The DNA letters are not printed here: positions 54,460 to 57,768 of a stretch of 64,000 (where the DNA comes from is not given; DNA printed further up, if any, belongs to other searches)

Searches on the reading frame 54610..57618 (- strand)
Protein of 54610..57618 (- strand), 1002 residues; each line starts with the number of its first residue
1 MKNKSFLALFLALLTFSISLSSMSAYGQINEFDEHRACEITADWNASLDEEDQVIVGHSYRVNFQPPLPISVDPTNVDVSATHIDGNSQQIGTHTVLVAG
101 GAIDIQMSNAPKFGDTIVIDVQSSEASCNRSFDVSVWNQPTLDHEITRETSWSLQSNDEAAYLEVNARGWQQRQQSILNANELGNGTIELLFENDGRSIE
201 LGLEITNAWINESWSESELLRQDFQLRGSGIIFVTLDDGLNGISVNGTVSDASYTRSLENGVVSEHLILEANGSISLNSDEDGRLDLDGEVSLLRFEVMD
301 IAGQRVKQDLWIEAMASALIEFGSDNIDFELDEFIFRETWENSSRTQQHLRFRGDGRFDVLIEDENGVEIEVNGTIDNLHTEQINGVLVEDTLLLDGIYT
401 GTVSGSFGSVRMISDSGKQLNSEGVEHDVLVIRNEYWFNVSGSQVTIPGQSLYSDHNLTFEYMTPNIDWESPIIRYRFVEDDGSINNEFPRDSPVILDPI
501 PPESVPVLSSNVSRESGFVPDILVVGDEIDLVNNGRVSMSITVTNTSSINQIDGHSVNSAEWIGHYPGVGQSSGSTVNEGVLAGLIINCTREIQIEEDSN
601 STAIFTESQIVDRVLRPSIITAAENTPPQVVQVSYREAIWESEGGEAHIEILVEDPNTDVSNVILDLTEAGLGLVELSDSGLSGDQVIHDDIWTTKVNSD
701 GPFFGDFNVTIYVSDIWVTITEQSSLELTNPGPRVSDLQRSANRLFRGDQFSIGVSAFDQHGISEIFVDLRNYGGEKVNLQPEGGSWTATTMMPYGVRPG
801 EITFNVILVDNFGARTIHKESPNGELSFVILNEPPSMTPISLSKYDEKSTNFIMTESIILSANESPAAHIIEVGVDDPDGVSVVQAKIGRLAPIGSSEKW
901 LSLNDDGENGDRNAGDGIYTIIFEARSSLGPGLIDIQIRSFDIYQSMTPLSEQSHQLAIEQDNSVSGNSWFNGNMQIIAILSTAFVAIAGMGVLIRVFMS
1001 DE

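Call 83: search_protein_families(library=pfam, proteins=[window:54610-57618:-], max_evalue=0.00001)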
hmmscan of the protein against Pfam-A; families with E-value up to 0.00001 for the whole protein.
window:54610-57618:- (1002 aa): 0 families
